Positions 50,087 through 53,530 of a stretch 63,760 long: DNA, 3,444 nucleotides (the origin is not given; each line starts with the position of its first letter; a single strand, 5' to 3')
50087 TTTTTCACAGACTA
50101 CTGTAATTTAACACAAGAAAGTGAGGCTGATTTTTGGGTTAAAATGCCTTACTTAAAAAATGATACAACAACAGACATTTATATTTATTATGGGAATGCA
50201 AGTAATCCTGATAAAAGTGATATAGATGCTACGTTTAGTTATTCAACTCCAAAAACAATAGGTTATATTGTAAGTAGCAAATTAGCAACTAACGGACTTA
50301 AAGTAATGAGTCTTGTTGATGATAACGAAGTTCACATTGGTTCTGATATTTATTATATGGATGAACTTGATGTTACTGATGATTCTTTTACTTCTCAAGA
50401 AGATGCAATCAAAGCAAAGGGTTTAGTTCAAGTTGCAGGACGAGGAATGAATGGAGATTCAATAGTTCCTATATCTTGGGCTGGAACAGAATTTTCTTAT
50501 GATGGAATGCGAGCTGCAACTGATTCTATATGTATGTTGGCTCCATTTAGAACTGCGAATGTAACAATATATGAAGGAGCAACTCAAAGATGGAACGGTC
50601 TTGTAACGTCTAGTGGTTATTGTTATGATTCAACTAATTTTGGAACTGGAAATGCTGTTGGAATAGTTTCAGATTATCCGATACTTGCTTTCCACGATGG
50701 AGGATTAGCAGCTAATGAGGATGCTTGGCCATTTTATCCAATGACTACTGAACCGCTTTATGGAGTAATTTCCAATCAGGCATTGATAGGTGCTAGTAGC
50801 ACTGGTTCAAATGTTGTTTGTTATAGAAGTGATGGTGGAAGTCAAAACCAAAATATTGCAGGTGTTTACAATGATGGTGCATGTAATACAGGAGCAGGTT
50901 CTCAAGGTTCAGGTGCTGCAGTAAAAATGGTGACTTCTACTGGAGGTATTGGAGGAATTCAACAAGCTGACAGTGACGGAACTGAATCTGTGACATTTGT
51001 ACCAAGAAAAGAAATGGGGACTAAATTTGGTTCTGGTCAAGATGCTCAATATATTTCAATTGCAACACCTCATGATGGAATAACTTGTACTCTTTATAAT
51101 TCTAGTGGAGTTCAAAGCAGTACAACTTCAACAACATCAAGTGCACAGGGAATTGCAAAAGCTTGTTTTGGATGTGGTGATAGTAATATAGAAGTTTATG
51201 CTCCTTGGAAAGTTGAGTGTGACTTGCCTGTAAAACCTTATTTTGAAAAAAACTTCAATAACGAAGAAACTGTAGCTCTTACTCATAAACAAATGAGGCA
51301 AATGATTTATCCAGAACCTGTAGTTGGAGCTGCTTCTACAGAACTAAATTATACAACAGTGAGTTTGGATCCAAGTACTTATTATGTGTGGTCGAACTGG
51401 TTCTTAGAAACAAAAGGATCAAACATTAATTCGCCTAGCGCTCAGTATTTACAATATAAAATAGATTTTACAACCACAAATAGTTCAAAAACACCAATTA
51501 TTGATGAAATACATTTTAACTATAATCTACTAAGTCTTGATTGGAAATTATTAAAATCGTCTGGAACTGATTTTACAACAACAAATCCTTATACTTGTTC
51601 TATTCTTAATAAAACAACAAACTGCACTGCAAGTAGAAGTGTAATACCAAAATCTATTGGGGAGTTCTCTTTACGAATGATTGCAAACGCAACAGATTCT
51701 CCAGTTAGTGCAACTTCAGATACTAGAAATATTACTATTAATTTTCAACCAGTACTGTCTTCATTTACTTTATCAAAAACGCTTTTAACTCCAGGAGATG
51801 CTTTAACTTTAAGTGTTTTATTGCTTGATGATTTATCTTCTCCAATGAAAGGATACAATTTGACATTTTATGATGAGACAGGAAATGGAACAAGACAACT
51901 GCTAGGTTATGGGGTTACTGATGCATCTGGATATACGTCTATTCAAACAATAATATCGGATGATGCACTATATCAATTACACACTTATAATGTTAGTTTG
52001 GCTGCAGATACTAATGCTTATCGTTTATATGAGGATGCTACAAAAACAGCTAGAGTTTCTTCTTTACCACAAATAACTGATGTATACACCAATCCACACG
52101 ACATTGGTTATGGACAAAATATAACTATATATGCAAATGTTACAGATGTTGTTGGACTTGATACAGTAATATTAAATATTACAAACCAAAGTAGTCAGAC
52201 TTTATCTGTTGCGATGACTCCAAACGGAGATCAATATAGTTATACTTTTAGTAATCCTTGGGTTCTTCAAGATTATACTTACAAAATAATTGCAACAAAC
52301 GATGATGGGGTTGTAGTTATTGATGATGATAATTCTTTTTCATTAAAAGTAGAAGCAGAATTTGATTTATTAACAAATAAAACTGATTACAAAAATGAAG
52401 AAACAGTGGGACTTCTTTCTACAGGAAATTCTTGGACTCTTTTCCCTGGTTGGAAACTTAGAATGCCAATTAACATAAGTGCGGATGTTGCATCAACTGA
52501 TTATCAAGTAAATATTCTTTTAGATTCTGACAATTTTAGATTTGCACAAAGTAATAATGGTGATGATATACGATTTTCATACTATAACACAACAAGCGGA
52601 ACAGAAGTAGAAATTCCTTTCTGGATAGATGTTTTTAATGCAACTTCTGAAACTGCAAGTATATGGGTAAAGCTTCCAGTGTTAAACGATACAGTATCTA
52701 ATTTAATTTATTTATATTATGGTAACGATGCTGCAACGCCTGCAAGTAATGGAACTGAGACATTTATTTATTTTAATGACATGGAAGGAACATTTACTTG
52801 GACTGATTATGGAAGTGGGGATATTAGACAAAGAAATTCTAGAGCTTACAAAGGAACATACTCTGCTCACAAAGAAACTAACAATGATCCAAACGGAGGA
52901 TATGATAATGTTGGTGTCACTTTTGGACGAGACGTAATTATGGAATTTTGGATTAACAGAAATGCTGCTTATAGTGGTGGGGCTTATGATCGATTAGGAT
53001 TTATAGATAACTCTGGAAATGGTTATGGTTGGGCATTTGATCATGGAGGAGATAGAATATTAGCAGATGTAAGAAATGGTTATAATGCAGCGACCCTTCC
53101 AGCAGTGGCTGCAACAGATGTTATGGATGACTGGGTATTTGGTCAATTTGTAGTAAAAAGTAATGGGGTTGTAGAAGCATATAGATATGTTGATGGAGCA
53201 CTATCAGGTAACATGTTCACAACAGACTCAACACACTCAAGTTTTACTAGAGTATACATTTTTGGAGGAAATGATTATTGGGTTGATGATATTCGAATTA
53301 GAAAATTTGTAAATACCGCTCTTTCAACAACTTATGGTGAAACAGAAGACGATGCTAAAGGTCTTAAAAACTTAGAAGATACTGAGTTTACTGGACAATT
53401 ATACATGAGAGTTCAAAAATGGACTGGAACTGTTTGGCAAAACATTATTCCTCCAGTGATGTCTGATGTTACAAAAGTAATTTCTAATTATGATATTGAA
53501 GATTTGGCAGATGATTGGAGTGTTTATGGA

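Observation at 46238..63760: Unlisted giant ORF: at least 17.5 kb / 5,841 codons of uninterrupted surface-protein coding sequence running off the window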

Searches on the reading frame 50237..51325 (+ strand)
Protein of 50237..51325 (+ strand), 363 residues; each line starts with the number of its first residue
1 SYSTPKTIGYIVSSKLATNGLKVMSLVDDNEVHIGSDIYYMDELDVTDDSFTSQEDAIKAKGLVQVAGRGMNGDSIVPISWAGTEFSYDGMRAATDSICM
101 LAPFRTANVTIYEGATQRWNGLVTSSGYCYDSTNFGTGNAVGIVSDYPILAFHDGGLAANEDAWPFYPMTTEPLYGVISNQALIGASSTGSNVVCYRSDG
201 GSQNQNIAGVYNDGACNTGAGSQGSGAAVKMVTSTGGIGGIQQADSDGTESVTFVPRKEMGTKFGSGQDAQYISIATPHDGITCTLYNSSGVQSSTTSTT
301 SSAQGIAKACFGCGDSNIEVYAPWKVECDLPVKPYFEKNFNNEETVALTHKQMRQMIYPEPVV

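Call 42: search_protein_representatives(alignment_id=A2)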
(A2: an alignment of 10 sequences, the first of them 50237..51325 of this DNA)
Query: 10 sequences, 357 profile positions. Proteins with E-value up to 0.001 (for the whole library): 868; up to 1e-10: 688; up to 1e-30: 451. The best 150 are listed.
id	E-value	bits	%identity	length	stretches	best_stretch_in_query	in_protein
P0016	0.0e+00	1213.6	-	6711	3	1-356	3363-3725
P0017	3.5e-253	855.4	-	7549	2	1-357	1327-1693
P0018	6.1e-213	723.0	-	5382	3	1-356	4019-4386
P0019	1.8e-205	698.4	-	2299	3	6-355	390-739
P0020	3.5e-198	674.4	-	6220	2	1-356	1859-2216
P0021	2.0e-187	639.1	-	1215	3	8-344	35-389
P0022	1.1e-183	626.8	-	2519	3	8-344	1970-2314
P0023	1.3e-169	580.5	-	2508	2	1-356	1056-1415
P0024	1.5e-168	577.0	-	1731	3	7-344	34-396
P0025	3.0e-165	566.1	-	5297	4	1-356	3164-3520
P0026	1.8e-161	553.7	-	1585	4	10-344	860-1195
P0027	1.6e-156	537.4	-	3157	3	8-346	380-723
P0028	5.5e-152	522.5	-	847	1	1-356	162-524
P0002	1.1e-150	518.2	-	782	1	1-356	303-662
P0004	2.6e-150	517.0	-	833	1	1-356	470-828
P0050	8.6e-122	423.2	-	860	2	8-345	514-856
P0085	1.0e-107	376.9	-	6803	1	1-356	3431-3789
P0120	1.1e-85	304.4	-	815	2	4-343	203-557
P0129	1.3e-81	291.0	-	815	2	1-297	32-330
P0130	4.0e-81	289.4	-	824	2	7-344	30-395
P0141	1.9e-78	280.6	-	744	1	8-342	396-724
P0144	6.3e-77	275.6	-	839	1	1-356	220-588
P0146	2.4e-76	273.7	-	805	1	1-356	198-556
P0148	1.7e-75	270.9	-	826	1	2-356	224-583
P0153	1.1e-72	261.7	-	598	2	8-343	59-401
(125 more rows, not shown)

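Call 46: find_encoding_contigs(protein=P0017, flank=10000)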
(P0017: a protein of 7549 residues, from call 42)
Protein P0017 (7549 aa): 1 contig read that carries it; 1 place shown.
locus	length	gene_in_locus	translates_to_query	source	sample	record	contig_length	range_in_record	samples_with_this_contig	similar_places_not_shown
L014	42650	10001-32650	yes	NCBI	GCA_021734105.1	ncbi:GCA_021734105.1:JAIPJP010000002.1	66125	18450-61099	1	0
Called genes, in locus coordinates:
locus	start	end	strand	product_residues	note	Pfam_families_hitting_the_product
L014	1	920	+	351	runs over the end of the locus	PF01916:DS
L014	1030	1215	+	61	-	-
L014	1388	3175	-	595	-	PF00664:ABC_membrane, PF00005:ABC_tran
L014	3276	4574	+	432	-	PF18195:GatD_N, PF00710:Asparaginase, PF17763:Asparaginase_C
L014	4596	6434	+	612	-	PF02934:GatB_N, PF02938:GAD (weak)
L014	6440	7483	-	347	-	PF03706:LPG_synthase_TM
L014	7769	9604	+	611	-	-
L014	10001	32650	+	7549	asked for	PF10102:DUF2341, PF10633:NPCBM_assoc (faint), PF10102:DUF2341, PF17957:Big_7 (weak), PF07705:CARDB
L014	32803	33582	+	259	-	-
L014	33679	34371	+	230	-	-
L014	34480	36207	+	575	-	-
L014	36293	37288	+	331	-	PF01142:TruD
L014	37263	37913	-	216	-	PF00406:ADK, PF13238:AAA_18 (faint), PF13207:AAA_17, PF05191:ADK_lid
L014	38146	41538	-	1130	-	PF14890:Intein_splicing, PF14528:LAGLIDADG_3 (weak), PF06733:DEAD_2, PF13307:Helicase_C_2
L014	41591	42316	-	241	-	PF14512:TM1586_NiRdase (faint), PF00881:Nitroreductase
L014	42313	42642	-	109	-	-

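Call 49: find_encoding_contigs(protein=P0016, flank=6000, max_places=2)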
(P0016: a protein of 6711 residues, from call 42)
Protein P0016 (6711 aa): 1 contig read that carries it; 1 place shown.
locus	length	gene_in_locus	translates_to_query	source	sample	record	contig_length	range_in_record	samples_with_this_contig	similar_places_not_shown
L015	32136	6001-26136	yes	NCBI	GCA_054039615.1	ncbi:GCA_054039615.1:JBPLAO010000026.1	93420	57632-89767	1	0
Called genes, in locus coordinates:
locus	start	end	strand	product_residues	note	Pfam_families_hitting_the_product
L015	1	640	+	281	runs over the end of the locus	-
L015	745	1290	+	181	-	-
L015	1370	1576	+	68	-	-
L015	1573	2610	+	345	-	-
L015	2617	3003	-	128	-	PF01870:Hjc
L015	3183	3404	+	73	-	PF00125:Histone, PF00808:CBFD_NFYB_HMF, PF15511:CENP-T_C, PF15630:CENP-S (weak)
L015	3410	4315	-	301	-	PF23023:Anti-Pycsar_Apyc1, PF00753:Lactamase_B, PF12706:Lactamase_B_2 (weak)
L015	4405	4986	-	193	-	PF24161:CCDC39 (weak), PF28175:T4SS_LegC2C7 (faint)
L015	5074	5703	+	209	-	PF02778:tRNA_int_endo_N, PF01974:tRNA_int_endo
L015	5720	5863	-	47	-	-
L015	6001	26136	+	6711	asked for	PF10102:DUF2341, PF19077:Big_13 (faint), PF10102:DUF2341, PF07705:CARDB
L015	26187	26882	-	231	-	PF00483:NTP_transferase, PF12804:NTP_transf_3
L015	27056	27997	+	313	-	-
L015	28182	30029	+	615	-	-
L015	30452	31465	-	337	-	PF03537:Glyco_hydro_114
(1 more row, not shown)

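Call 50: find_encoding_contigs(protein=P0020, flank=6000, max_places=2)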
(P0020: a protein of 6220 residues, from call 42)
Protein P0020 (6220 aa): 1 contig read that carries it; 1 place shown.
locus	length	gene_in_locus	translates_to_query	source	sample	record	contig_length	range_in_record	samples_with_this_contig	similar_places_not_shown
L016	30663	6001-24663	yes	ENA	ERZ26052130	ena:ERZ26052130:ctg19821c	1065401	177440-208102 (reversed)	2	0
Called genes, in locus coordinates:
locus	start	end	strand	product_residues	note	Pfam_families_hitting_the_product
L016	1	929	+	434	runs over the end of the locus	PF18195:GatD_N, PF00710:Asparaginase, PF17763:Asparaginase_C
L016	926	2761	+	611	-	PF02934:GatB_N, PF02938:GAD, PF02637:GatB_Yqey (weak)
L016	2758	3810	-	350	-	PF03706:LPG_synthase_TM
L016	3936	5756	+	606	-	-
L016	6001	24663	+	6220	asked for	PF13385:Laminin_G_3, PF10102:DUF2341, PF19077:Big_13 (weak), PF10102:DUF2341, PF07705:CARDB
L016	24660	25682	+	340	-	-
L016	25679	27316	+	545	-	-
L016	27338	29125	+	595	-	-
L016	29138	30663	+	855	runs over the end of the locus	-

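Call 51: find_encoding_contigs(protein=P0085, flank=6000, max_places=2)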
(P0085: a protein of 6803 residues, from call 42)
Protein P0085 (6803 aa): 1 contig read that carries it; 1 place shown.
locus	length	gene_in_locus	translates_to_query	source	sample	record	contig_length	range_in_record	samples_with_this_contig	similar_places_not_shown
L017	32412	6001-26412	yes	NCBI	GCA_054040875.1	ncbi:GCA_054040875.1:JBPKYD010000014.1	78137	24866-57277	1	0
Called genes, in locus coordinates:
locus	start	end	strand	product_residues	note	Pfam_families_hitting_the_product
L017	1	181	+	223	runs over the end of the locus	-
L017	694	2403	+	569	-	-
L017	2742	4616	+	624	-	-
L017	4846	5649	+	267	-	-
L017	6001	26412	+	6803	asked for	PF10102:DUF2341, PF00354:Pentaxin, PF13385:Laminin_G_3, PF00354:Pentaxin, PF13385:Laminin_G_3, PF10102:DUF2341, PF10102:DUF2341, PF10102:DUF2341, +4 more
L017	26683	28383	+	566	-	-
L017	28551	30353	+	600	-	PF07705:CARDB (faint)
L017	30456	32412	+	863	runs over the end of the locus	-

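Call 59: search_protein_families(library=pfam, proteins=[L014:34480-36207:+, L016:24660-25682:+, L016:25679-27316:+, L016:27338-29125:+, L014:32803-33582:+], max_evalue=0.05)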
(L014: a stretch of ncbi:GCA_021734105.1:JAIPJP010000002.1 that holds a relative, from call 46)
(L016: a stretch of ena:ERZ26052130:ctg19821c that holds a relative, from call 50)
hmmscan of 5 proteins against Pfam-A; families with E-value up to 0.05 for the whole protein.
L014:34480-36207:+ (575 aa): 1 family
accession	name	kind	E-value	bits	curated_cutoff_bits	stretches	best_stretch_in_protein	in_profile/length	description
PF04122.17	CW_binding_2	-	0.045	14.8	24.9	0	133-173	27-64/73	Cell wall binding domain 2 (CWB2)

L016:24660-25682:+ (340 aa): 1 family
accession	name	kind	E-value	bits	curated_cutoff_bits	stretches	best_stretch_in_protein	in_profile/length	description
PF01284.28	MARVEL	-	0.05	14.1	32.8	0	8-83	31-107/135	Membrane-associating domain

L016:25679-27316:+ (545 aa): 0 families

L016:27338-29125:+ (595 aa): 1 family
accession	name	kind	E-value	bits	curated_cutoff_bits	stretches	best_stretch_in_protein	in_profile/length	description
PF07705.17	CARDB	-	0.0018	18.9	22.7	1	291-401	9-100/101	CARDB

L014:32803-33582:+ (259 aa): 0 families

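Call 60: search_protein_families(library=pfam, alignment_id=A2, max_evalue=1)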
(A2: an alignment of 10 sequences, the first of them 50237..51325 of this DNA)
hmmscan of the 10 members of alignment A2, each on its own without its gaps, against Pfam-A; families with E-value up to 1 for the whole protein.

A. member 1, window:50237-51325:+ (363 aa): 0 families

B. families by the number of members that match (of 10 scanned): 2 families
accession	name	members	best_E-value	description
PF24837.1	AMIN-like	1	0.079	AMIN-like domain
PF22343.1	Surface-like_ins_dom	1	0.11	Pilus-presented adhesin helical insertion domain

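Call 81: search_dna_similar(query=window:50237-51325:+, collection=phages, mode=protein, max_evalue=0.001)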
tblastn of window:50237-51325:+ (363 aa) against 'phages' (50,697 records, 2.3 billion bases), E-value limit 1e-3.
No match.

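Call 88: search_solved_structures(query=A2, max_evalue=1)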
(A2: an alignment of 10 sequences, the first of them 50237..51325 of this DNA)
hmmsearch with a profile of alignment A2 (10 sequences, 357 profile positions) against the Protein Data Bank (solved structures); distinct sequences matched with E-value up to 1: 0.

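Call 92: search_protein_families(library=pfam, alignment_id=A7, max_evalue=0.01)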
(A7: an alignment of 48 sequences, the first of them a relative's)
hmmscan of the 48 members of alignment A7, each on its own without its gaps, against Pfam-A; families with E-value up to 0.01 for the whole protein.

A. member 1, P0048 (851 aa): 2 families
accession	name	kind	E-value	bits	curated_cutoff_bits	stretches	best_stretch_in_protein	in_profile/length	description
PF13385.13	Laminin_G_3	-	2.3e-18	67.2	27.6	1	266-419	1-150/151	Concanavalin A-like lectin/glucanases superfamily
PF10102.14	DUF2341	-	4.8e-07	30.6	23.4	1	432-484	15-66/84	Domain of unknown function (DUF2341)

B. families by the number of members that match (of 48 scanned): 15 families
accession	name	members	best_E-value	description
PF10102.14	DUF2341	36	5.1e-20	Domain of unknown function (DUF2341)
PF13385.13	Laminin_G_3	29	5.2e-29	Concanavalin A-like lectin/glucanases superfamily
PF02210.31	Laminin_G_2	11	2.8e-06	Laminin G domain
PF17517.7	IgGFc_binding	2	3.7e-12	IgGFc binding protein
PF04021.17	Class_IIIsignal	2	5.6e-06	Class III signal peptide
PF00354.24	Pentaxin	2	0.00056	Pentaxin family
PF02412.23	TSP_3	1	8e-18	Thrombospondin type 3 repeat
PF09134.16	Invasin_D3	1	3.4e-13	Invasin, domain 3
PF07963.17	N_methyl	1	1e-08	Prokaryotic N-terminal methylation motif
PF18884.5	TSP3_bac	1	2.2e-06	Bacterial TSP3 repeat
PF02369.22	Big_1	1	1.8e-05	Bacterial Ig-like domain (group 1)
PF00630.25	Filamin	1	0.00052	Filamin/ABP280 repeat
PF00054.30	Laminin_G_1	1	0.00078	Laminin G domain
PF19077.6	Big_13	1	0.0045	Bacterial Ig-like domain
PF00884.28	Sulfatase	1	0.0056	Sulfatase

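Call 93: search_protein_families(library=pfam, proteins=[P0120, P0130, P0144, P0146, P0148, P0153, P0141, P0050, P0129, P0021], max_evalue=0.01)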
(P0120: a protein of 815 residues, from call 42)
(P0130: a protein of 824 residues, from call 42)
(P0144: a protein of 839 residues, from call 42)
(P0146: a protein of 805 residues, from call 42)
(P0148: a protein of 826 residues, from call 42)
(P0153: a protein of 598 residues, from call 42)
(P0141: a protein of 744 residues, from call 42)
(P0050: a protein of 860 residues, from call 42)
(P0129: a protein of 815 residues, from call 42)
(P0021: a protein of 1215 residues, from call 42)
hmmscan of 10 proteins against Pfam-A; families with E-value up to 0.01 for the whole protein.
P0120 (815 aa): 1 family
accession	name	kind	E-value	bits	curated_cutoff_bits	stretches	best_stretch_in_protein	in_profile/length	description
PF10102.14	DUF2341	-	1.3e-05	26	23.4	1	136-200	1-66/84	Domain of unknown function (DUF2341)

P0130 (824 aa): 2 families
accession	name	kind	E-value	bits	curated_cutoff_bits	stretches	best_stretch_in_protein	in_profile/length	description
PF17517.7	IgGFc_binding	-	3.7e-12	46.6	25.6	2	102-185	115-193/297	IgGFc binding protein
PF00884.28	Sulfatase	-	0.0056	16.5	25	0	769-815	2-43/301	Sulfatase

P0144 (839 aa): 1 family
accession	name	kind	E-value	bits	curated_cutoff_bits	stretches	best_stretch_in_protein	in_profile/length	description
PF10102.14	DUF2341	-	1.2e-08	35.7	23.4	1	151-206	1-56/84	Domain of unknown function (DUF2341)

P0146 (805 aa): 1 family
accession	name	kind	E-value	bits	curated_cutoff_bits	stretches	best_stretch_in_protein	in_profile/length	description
PF10102.14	DUF2341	-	4.5e-09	37.1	23.4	1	134-198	1-66/84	Domain of unknown function (DUF2341)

P0148 (826 aa): 1 family
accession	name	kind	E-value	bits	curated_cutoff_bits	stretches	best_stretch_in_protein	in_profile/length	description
PF10102.14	DUF2341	-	1.1e-10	42.3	23.4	1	158-223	1-66/84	Domain of unknown function (DUF2341)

P0153 (598 aa): 1 family
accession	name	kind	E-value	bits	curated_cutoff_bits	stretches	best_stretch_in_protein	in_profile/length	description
PF17517.7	IgGFc_binding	-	4.1e-07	30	25.6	0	233-292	30-96/297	IgGFc binding protein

P0141 (744 aa): 2 families
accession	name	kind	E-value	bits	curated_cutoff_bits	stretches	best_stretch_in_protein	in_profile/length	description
PF13385.13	Laminin_G_3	-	4.3e-25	89.1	27.6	1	99-270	1-151/151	Concanavalin A-like lectin/glucanases superfamily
PF02412.23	TSP_3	-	8e-18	64.3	25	2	349-383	1-36/36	Thrombospondin type 3 repeat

P0050 (860 aa): 1 family
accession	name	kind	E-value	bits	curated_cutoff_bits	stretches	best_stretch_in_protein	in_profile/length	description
PF18884.5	TSP3_bac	-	2.2e-06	27.8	25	1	131-152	1-22/22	Bacterial TSP3 repeat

P0129 (815 aa): 2 families
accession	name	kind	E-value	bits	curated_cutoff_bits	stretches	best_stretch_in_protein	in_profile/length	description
PF13385.13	Laminin_G_3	-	1.3e-20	74.5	27.6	1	379-549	1-150/151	Concanavalin A-like lectin/glucanases superfamily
PF07081.18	DUF1349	-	4.9e-06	26.8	32.4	1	749-812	111-174/179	Protein of unknown function (DUF1349)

P0021 (1215 aa): 0 families

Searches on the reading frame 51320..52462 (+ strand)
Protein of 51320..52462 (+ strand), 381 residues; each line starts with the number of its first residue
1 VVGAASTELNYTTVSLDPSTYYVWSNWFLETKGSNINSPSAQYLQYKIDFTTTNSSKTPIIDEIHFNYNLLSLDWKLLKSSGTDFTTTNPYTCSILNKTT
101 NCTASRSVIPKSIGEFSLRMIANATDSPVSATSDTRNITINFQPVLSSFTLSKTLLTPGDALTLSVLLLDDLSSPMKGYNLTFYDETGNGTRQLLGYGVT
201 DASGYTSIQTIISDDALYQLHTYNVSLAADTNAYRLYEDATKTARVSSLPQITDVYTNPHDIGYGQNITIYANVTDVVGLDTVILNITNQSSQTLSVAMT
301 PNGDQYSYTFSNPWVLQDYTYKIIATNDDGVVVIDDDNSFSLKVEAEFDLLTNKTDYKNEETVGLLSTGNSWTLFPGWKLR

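Call 65: search_protein_families(library=pfam, proteins=[window:51320-52462:+], max_evalue=10)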
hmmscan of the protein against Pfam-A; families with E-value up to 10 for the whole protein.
window:51320-52462:+ (381 aa): 3 families
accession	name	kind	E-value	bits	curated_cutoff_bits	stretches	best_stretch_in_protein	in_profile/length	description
PF01835.25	MG2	-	0.014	16.2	32.8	1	153-232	8-85/96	MG2 domain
PF16640.11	Big_3_5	-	0.062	14.3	35.5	1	258-325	4-67/88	Bacterial Ig-like domain (group 3)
PF24966.2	Ig_TR130_2nd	-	0.11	13.6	23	1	273-362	9-88/95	TR130 second Ig-like domain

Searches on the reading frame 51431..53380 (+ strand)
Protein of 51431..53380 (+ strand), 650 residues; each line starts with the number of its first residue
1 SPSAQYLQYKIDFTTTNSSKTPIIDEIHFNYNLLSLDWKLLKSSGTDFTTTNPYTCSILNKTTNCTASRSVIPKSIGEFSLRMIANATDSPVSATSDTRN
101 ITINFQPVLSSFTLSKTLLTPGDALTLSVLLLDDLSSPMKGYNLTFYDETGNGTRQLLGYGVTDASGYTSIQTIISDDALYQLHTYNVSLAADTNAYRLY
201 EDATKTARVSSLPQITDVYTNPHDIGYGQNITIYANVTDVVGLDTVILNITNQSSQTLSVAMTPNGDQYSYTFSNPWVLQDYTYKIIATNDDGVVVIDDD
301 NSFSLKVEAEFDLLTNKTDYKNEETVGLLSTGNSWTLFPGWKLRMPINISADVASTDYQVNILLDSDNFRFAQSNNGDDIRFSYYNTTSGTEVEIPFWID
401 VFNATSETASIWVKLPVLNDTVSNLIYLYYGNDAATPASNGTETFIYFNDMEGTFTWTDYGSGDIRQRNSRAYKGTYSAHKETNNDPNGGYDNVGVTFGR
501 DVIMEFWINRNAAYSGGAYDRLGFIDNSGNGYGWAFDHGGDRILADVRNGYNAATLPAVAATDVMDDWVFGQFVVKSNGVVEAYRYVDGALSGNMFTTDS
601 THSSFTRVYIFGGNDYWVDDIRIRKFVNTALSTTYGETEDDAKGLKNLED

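Call 12: search_protein_families(library=pfam, proteins=[window:51431-53380:+], max_evalue=0.1)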
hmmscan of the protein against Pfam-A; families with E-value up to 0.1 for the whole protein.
window:51431-53380:+ (650 aa): 2 families
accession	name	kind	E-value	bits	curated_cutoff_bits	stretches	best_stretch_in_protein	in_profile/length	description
PF10102.14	DUF2341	-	3.8e-18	66.2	23.4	1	376-457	1-81/84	Domain of unknown function (DUF2341)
PF01835.25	MG2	-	0.029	15.2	32.8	0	116-195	8-85/96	MG2 domain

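Call 39: search_protein_families(library=ncbifam, proteins=[window:51431-53380:+], max_evalue=0.1)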
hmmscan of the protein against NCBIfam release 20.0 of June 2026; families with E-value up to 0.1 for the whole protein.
window:51431-53380:+ (650 aa): 0 families
